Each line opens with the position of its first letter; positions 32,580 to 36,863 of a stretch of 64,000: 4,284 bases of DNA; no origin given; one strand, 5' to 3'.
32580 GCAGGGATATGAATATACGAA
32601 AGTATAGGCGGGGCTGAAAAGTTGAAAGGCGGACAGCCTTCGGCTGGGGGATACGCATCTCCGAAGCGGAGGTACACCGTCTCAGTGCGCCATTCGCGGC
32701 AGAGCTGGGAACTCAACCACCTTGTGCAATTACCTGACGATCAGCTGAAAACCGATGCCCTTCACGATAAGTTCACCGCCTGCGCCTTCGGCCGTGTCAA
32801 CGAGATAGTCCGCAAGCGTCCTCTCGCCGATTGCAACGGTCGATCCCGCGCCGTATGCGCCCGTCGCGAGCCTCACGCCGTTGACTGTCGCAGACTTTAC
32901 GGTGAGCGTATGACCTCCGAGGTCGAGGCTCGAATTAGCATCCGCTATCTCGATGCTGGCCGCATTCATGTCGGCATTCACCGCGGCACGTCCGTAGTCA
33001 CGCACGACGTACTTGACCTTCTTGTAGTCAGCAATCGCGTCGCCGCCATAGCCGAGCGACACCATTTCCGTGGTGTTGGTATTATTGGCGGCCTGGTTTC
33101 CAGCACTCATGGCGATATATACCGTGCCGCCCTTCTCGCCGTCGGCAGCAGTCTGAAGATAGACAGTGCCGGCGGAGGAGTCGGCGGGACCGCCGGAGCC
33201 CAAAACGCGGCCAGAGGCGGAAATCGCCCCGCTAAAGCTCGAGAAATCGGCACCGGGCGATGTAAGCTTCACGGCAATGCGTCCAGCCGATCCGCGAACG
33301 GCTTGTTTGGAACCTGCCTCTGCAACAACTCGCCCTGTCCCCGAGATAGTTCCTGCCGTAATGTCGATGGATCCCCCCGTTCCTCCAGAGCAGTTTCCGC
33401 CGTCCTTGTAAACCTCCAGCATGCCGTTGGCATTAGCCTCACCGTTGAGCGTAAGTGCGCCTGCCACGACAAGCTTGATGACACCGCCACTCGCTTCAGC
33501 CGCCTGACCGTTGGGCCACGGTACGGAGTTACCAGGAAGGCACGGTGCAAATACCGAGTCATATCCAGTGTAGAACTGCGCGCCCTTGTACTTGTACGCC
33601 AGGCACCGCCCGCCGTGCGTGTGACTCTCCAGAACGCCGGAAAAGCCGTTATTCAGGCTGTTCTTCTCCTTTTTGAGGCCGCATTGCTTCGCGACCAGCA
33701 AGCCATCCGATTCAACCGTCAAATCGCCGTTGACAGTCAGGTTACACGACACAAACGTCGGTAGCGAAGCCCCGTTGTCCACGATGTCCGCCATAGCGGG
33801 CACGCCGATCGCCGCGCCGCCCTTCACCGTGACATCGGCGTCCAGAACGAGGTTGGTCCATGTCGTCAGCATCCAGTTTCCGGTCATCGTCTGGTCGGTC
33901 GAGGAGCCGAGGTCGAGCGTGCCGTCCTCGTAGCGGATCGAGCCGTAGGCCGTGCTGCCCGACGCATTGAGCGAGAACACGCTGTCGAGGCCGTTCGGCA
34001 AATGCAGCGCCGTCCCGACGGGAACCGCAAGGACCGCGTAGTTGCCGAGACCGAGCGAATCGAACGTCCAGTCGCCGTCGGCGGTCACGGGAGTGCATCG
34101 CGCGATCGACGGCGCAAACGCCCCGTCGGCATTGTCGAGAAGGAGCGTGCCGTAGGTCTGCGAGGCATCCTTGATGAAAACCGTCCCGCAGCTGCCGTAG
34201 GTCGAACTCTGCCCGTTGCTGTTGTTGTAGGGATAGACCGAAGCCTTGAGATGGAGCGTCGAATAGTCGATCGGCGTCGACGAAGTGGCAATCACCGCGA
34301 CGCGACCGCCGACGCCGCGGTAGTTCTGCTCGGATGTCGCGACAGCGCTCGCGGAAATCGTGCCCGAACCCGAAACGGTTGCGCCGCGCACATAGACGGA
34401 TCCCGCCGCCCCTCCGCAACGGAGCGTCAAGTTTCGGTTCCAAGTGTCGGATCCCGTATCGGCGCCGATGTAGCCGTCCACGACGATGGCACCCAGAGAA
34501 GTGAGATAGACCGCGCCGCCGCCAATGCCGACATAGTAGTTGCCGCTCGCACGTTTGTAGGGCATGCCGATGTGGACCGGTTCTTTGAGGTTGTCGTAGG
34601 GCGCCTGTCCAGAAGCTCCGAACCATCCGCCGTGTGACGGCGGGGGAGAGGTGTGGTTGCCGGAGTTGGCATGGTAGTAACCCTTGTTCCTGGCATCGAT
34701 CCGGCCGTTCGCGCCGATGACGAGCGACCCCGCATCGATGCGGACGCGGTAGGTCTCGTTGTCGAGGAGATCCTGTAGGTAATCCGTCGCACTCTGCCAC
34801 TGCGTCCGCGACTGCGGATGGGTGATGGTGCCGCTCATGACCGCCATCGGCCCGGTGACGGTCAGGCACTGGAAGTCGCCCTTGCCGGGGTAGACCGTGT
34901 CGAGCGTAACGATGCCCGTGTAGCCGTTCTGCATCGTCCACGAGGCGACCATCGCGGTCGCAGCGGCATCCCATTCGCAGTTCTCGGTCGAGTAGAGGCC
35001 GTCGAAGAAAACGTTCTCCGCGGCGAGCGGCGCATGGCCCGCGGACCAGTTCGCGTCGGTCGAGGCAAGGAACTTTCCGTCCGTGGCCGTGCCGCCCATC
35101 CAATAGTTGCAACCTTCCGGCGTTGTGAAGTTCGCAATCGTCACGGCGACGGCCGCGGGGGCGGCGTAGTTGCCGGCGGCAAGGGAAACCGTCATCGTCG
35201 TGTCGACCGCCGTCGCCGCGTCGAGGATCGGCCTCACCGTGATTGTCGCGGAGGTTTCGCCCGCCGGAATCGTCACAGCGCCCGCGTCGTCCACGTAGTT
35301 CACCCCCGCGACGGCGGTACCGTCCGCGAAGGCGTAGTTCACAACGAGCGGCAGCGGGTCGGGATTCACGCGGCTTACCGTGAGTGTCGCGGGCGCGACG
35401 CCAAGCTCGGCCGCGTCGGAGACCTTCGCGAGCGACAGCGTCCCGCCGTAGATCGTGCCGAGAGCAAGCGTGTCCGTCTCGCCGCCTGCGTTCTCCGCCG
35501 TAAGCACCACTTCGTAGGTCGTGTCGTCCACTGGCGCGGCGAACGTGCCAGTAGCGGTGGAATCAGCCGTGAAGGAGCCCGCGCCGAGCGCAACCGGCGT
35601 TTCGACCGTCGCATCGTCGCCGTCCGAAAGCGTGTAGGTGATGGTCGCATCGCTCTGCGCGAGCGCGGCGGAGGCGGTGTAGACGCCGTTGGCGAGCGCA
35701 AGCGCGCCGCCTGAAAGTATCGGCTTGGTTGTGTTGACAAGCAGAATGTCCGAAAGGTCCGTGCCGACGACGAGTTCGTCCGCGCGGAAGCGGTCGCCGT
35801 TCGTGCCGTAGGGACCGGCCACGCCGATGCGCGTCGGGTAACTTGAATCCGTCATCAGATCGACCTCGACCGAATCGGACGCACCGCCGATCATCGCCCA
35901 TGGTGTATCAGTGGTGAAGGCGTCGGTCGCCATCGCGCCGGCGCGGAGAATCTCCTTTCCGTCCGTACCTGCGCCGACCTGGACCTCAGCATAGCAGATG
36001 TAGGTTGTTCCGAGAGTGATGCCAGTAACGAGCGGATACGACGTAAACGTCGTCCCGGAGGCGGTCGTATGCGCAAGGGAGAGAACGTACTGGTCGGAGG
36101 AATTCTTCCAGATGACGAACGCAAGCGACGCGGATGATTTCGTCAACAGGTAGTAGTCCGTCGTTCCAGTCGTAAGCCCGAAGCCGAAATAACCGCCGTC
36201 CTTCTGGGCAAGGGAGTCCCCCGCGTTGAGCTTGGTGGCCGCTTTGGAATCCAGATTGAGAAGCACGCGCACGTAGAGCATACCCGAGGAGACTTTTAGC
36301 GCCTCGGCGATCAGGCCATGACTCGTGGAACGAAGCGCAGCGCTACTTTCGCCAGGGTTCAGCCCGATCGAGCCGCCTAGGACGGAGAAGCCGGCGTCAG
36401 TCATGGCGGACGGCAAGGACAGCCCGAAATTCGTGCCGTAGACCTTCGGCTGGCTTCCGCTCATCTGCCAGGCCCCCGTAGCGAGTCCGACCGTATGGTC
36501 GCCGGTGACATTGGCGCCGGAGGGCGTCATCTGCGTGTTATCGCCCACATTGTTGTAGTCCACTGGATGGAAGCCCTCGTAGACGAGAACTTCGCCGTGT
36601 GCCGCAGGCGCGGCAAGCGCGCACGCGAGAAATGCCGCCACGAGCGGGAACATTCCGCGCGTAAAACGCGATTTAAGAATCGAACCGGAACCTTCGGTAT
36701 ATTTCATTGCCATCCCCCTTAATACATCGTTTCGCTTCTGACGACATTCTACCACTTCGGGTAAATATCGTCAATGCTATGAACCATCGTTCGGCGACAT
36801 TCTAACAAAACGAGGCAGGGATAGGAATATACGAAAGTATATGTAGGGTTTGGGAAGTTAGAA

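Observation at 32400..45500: Three giant genes share a ~210-nt promoter / tandem-promoter leader / signal-peptide cassette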

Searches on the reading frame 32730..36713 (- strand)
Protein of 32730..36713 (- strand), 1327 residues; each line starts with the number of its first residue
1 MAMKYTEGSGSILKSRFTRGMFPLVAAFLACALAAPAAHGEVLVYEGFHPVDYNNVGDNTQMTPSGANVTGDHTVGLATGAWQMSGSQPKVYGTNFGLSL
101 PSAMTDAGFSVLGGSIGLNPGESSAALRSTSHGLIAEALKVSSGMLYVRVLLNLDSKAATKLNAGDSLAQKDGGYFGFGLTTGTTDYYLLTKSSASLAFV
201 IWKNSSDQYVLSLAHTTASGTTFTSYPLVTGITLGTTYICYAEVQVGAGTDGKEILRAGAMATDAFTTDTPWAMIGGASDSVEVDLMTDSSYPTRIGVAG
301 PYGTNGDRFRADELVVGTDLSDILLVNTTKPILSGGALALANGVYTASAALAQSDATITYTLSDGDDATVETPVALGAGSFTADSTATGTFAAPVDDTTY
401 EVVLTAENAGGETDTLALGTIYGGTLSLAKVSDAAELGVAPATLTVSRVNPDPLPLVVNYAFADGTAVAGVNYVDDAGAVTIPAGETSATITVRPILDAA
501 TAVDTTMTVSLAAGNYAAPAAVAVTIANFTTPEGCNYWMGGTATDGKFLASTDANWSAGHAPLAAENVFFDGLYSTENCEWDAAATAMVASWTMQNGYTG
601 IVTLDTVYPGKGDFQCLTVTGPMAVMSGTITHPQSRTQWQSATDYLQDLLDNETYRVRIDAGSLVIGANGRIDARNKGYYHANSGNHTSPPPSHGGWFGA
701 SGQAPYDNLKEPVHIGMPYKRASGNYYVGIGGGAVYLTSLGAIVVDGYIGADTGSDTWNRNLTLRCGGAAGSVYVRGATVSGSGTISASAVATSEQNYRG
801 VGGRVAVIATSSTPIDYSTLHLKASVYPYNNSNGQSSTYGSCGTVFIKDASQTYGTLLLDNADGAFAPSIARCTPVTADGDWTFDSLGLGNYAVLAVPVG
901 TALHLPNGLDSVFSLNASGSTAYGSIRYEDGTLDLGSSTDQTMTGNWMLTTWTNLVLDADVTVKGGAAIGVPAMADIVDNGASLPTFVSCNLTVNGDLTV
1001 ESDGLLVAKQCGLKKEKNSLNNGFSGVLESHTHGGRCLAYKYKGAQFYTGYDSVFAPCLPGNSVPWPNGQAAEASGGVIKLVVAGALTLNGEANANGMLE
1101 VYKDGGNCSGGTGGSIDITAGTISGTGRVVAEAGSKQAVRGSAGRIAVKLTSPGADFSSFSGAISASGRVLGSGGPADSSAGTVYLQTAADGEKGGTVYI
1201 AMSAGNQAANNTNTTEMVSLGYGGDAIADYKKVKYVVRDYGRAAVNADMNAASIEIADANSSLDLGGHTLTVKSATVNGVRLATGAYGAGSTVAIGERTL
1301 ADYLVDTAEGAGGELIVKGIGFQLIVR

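Call 12: search_protein_families(library=pfam, proteins=[window:32730-36713:-], max_evalue=0.01)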
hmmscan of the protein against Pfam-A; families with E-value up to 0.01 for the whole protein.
window:32730-36713:- (1327 aa): 1 family
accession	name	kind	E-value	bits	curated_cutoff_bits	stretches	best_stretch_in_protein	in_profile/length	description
PF03160.20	Calx-beta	-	2e-06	28.3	27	1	442-518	24-101/119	Calx-beta domain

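Call 38: search_protein_families(library=ncbifam, proteins=[window:32730-36713:-], max_evalue=0.01)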
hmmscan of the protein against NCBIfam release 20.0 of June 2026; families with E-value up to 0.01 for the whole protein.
window:32730-36713:- (1327 aa): 1 family
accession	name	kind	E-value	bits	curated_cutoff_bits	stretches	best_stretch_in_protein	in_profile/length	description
NF038115.1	SVAGG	subfamily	0.00017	20.8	150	1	465-529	307-374/407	SVAGG family GlyGly-CTERM protein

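Call 66: search_solved_structures(query=window:32730-36707:-, max_evalue=0.01)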
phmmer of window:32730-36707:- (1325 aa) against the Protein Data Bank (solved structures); distinct sequences matched with E-value up to 0.01: 0.
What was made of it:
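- Tried and rejected: PDB sequence search with gene B. No hits (call 66).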

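Call 84: list_cluster_members(proteins=[window:32733-36707:-, window:27094-32472:-, window:41461-45363:-])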
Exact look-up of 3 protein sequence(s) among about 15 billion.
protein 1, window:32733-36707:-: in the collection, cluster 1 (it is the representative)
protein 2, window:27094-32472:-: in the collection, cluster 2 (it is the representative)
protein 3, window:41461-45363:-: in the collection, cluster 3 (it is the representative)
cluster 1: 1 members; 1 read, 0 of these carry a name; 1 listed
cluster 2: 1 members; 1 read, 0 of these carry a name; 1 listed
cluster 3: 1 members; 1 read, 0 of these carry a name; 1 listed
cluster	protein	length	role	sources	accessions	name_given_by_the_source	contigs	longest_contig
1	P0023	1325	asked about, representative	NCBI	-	-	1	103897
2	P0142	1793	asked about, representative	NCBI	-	-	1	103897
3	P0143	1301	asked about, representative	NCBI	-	-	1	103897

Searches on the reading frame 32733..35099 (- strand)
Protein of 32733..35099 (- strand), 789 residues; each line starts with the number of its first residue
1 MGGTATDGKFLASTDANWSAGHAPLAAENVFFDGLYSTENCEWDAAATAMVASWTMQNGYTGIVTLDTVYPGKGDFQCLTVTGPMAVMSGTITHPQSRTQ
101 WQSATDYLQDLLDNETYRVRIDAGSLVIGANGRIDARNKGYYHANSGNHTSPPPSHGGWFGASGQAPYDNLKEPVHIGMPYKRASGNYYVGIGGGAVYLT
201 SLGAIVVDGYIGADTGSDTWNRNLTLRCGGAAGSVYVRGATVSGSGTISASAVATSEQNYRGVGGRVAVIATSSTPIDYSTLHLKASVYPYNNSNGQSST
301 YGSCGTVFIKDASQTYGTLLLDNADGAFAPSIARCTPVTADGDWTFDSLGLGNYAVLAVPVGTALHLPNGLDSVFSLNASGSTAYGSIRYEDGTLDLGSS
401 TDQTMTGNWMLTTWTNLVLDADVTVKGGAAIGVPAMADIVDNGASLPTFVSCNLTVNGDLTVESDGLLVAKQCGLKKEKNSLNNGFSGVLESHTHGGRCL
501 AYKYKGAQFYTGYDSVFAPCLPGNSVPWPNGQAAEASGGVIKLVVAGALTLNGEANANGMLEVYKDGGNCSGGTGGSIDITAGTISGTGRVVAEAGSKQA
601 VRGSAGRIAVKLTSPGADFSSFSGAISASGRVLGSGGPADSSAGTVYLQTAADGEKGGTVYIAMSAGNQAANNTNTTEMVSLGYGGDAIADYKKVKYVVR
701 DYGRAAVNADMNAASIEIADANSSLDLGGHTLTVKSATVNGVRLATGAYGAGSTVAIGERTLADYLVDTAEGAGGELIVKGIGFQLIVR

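Call 76: find_homologous_proteins(query=window:32733-35099:-, max_evalue=1e-10)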
Query window:32733-35099:- (789 aa): 134 proteins with E <= 1e-10 among 8000 candidates; the best 120 are listed.
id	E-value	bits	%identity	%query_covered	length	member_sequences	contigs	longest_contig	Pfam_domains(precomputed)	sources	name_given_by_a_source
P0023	0.0e+0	1744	100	100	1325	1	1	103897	PF03160.21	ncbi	-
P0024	0.0e+0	1471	85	100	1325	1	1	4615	PF03160.21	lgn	-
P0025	0.0e+0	1436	84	99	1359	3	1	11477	PF13385.14,PF10102.15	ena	-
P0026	0.0e+0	1389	82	99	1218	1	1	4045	-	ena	-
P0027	0.0e+0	1374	81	97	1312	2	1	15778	PF13385.14,PF10102.15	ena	-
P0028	0.0e+0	1369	79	99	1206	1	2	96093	-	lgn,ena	-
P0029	0.0e+0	1357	78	100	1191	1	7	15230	-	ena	-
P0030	0.0e+0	1352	78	99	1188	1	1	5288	-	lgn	-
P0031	0.0e+0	1321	78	100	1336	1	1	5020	PF03160.21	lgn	-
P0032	0.0e+0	1320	75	100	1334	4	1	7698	PF03160.21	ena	-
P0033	0.0e+0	1310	78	99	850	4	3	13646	-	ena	-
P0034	0.0e+0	1295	75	99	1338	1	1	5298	PF13385.14,PF10102.15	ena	-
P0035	0.0e+0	1291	77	100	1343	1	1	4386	PF03160.21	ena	-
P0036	0.0e+0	1271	74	99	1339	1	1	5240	PF10102.15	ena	-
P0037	0.0e+0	1269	74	99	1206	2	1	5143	-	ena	-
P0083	1.2e-215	736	52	99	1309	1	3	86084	PF13385.14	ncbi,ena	-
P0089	2.1e-208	712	52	100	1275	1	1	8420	PF03160.21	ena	-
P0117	3.7e-98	348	37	100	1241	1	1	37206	-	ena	-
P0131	4.8e-83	298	35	100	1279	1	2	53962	PF03160.21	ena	-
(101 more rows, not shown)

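Call 79: find_encoding_contigs(protein=P0083, flank=600, max_places=1)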
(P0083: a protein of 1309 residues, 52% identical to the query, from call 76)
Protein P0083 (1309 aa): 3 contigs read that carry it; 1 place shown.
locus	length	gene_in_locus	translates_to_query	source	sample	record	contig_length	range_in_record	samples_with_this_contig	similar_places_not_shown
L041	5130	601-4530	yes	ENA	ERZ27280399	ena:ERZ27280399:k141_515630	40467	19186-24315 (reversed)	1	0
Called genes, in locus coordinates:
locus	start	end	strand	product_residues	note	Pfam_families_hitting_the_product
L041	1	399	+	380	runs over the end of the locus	-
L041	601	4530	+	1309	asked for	PF13385:Laminin_G_3 (weak)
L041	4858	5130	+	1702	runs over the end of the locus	PF13385:Laminin_G_3, PF10102:DUF2341 (weak), PF13385:Laminin_G_3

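Call 80: find_encoding_contigs(protein=P0131, flank=600, max_places=1)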
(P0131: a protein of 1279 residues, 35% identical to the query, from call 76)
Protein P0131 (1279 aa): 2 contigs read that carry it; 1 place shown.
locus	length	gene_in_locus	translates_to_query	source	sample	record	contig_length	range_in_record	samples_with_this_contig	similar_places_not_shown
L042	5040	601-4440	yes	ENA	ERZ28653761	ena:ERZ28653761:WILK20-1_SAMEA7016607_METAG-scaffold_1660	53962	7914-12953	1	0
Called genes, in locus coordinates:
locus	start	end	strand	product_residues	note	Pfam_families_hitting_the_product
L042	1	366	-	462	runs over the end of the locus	PF05448:AXE1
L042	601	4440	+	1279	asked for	PF03160:Calx-beta (weak)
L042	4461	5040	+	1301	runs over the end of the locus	PF03160:Calx-beta (faint)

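Call 81: find_encoding_contigs(protein=P0117, flank=600, max_places=1)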
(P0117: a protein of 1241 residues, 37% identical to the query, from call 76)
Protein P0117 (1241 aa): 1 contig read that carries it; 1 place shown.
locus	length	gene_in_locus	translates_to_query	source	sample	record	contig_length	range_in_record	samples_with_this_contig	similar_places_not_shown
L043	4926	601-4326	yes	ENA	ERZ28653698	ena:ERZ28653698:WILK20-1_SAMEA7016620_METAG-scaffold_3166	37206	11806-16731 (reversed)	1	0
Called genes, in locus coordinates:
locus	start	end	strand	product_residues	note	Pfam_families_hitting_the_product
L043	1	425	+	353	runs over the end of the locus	PF00144:Beta-lactamase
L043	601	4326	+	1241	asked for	-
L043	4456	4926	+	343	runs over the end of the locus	PF01522:Polysacc_deac_1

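Call 82: find_encoding_contigs(protein=P0089, flank=600, max_places=1)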
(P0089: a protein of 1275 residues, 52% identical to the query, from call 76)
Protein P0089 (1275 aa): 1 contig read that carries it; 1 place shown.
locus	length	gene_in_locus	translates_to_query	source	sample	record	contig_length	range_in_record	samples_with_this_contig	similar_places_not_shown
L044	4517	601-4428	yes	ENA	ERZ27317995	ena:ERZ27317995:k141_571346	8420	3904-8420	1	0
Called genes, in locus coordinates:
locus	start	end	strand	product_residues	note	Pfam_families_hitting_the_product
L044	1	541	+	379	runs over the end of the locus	PF03935:SKN1_KRE6_Sbg1 (faint), PF00722:Glyco_hydro_16, PF26113:GH16_XgeA (weak)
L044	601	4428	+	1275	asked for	PF03160:Calx-beta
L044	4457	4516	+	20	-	?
